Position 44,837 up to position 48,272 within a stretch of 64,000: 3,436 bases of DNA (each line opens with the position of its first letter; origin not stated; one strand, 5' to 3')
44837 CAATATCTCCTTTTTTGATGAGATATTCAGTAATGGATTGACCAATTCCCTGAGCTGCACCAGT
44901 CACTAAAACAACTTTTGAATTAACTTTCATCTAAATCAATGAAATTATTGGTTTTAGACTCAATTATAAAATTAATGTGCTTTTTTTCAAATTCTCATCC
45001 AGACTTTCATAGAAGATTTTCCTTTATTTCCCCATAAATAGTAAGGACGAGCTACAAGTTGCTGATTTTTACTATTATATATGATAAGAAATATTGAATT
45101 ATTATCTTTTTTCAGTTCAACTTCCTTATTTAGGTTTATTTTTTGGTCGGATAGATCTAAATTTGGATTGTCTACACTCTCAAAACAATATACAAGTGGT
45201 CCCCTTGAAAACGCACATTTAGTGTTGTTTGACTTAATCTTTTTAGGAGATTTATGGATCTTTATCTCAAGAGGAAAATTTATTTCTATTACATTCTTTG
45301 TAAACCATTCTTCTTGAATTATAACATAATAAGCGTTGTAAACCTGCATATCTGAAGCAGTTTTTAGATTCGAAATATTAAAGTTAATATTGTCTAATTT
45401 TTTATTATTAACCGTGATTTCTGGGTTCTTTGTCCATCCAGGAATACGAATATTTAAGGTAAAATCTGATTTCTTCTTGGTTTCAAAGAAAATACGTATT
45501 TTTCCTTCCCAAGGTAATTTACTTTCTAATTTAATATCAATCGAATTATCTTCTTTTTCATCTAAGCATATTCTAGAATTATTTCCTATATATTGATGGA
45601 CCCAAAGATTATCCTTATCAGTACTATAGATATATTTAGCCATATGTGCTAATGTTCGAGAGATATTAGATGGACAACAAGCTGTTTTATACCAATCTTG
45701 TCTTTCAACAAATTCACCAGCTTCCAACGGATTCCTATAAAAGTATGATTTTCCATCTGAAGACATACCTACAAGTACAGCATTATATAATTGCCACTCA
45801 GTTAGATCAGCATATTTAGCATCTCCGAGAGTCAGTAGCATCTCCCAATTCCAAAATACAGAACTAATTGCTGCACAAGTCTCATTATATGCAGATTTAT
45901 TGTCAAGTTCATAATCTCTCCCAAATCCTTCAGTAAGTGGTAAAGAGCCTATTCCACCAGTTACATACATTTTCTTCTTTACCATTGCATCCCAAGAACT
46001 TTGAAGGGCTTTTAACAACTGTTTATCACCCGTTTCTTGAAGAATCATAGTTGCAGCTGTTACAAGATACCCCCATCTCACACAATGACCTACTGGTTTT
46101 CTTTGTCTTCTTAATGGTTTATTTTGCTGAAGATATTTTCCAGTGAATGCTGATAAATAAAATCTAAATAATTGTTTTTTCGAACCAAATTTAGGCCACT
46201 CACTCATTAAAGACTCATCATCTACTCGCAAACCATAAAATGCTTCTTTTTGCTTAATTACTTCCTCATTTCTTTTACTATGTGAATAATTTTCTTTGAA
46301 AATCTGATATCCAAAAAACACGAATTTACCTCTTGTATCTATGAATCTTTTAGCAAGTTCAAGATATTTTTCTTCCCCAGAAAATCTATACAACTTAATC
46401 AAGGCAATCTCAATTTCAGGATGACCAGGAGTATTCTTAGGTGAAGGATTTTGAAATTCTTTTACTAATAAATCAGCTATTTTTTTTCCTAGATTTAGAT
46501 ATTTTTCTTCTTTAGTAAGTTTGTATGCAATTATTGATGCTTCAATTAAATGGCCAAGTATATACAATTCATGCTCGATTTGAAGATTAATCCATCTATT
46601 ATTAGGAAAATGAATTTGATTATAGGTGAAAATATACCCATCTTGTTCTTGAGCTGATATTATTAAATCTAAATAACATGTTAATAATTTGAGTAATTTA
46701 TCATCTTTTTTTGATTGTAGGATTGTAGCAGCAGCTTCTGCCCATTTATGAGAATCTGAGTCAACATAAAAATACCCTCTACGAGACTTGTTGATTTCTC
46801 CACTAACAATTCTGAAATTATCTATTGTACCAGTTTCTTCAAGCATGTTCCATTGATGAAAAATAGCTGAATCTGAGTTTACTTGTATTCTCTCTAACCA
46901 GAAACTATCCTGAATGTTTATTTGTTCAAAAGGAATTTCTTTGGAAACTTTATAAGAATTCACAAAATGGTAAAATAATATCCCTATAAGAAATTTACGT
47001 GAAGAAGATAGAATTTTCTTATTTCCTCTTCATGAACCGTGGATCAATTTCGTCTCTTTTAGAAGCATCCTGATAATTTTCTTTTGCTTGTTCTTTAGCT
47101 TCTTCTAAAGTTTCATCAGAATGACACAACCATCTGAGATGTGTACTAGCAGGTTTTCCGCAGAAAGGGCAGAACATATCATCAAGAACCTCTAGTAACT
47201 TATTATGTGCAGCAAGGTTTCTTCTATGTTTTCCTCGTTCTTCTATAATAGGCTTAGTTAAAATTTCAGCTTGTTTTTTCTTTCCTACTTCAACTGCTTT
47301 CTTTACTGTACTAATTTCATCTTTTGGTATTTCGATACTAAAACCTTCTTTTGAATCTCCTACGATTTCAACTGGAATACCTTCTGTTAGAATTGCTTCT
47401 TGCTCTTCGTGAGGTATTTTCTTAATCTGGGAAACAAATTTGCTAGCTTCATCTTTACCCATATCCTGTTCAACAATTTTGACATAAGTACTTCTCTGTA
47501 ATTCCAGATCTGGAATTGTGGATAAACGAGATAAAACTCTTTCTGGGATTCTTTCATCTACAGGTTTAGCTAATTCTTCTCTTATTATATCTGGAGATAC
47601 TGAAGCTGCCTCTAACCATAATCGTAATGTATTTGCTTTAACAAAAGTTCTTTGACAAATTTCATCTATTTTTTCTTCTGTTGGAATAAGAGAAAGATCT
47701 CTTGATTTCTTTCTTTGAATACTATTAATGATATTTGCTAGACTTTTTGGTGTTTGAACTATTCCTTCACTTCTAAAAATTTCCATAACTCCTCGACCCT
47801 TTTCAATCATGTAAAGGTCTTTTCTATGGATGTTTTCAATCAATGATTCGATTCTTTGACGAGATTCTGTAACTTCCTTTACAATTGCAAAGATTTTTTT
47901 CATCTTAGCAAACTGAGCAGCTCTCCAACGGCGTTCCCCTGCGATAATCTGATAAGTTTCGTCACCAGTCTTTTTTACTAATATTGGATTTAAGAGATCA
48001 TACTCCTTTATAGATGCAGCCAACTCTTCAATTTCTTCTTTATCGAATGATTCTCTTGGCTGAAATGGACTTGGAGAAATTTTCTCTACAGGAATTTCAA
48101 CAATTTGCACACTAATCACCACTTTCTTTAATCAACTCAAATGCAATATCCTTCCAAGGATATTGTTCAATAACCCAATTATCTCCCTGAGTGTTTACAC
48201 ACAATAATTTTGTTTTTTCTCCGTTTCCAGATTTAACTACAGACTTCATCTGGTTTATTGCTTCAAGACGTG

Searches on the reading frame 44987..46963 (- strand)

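Call 80: search_protein_families(library=pfam, proteins=[window:44987-46963:-], max_evalue=0.00001)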
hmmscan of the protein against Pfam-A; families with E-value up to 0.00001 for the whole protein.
window:44987-46963:- (658 aa): 3 families
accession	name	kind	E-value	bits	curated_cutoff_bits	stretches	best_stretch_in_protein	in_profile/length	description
PF07944.18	Beta-AFase-like_GH127_cat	-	4.5e-86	289.6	24.9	1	15-442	2-375/376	Beta-L-arabinofuranosidase, GH127 catalytic domain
PF20737.2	Glyco_hydro127C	-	1.4e-18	66.8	23.7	1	568-657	2-71/71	Glycoside hydrolase family 127 C-terminal domain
PF20736.2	Glyco_hydro127M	-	1.6e-16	60.7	24.2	1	453-565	2-95/95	Beta-L-arabinofuranosidase, GH127 middle domain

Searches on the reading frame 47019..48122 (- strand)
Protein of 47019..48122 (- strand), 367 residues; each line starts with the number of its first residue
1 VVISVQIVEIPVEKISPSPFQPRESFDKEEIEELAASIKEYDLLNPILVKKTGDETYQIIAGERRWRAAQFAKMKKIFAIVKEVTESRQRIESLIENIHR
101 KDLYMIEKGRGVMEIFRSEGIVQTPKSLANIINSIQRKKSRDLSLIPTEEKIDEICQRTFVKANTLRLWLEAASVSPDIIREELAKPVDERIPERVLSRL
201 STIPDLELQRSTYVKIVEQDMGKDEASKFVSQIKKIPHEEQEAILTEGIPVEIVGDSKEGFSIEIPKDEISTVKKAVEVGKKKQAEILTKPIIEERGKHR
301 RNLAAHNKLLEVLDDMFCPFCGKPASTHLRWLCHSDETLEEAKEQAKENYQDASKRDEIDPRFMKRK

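Call 80: search_protein_families(library=pfam, proteins=[window:47019-48122:-], max_evalue=0.00001)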
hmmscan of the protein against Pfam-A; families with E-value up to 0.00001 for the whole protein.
window:47019-48122:- (367 aa): 1 family
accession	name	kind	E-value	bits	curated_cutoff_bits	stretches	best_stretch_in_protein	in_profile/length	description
PF02195.25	ParB_N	-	8.9e-31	106.3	26.3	1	6-99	2-95/95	ParB N-terminal domain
